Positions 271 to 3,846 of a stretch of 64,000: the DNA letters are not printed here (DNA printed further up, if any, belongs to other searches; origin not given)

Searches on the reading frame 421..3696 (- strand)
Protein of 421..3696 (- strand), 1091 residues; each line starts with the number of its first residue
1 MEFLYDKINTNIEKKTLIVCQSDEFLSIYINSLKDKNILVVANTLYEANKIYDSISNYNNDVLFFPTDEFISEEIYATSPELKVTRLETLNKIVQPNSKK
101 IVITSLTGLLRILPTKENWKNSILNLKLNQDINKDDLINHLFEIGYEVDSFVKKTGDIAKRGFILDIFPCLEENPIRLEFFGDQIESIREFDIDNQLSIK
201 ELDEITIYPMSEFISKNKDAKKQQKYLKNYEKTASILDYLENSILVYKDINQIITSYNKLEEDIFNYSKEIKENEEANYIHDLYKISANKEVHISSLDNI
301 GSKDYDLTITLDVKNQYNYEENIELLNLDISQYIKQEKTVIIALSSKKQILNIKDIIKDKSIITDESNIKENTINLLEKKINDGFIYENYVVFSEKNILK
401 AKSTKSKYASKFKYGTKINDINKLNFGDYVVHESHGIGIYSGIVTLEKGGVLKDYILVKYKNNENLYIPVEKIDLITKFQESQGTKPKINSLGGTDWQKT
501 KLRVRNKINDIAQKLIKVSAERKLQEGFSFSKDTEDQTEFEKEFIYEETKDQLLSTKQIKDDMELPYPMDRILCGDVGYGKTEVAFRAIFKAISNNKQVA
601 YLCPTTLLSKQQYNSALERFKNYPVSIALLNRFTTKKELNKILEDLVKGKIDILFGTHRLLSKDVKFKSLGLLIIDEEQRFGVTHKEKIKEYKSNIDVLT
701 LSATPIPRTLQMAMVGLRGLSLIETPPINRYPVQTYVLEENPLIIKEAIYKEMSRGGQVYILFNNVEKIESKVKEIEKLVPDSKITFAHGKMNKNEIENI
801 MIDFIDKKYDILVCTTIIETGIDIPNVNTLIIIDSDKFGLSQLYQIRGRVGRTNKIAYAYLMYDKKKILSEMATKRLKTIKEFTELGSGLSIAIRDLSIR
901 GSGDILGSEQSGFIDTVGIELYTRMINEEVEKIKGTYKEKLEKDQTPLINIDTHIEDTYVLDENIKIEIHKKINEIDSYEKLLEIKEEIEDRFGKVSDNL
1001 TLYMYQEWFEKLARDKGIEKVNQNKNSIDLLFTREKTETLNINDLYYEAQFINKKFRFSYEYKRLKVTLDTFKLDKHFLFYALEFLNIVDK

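Call 95: search_protein_families(library=ncbifam, proteins=[window:421-3696:-], max_evalue=1e-10)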
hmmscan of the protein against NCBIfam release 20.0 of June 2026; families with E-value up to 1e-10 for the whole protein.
window:421-3696:- (1091 aa): 18 families
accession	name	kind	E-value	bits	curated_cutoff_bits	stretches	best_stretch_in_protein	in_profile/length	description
TIGR00580.2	mfd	equivalog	7.1e-293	974.4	800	1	141-1021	1-906/907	transcription-repair coupling factor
NF007966.0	PRK10689.1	equivalog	1.3e-215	718.5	1329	2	367-1033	416-1090/1148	transcription-repair coupling factor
NF008168.0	PRK10917.2-2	equivalog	4.3e-113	379.2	718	1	520-942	338-768/795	ATP-dependent DNA helicase RecG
NF008165.0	PRK10917.1-3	equivalog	8.8e-112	374.8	711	1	519-915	236-636/692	ATP-dependent DNA helicase RecG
TIGR00643.1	recG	equivalog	4.8e-108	362.5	659.4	1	519-915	207-609/629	ATP-dependent DNA helicase RecG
NF008170.0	PRK10917.2-4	equivalog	4.6e-96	322.5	975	1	520-922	373-779/826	ATP-dependent DNA helicase RecG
NF008163.0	PRK10917.1-1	equivalog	7.9e-87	292.2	796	1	518-916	239-645/692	ATP-dependent DNA helicase RecG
NF008164.0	PRK10917.1-2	equivalog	2.9e-86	290.3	785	1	518-913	247-645/704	ATP-dependent DNA helicase RecG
NF008166.0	PRK10917.1-4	equivalog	2.9e-80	270.3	864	1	533-912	262-654/705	ATP-dependent DNA helicase RecG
NF008167.0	PRK10917.2-1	equivalog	7.1e-69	232.7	995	1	538-917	275-690/744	ATP-dependent DNA helicase RecG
NF008169.0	PRK10917.2-3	equivalog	9.3e-58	196.2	555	1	528-912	210-581/610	ATP-dependent DNA helicase RecG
TIGR00631.1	uvrb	equivalog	2.2e-24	85.7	750.1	1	67-229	102-262/658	excinuclease ABC subunit UvrB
NF003673.1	PRK05298.1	equivalog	3.7e-24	85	743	1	66-229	101-262/653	excinuclease ABC subunit UvrB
TIGR00595.1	priA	equivalog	3.2e-16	59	230.35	0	573-694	2-117/509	replication restart helicase PriA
NF004069.0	PRK05580.2-1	equivalog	2e-15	56.3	767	1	524-681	84-234/612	primosomal protein N'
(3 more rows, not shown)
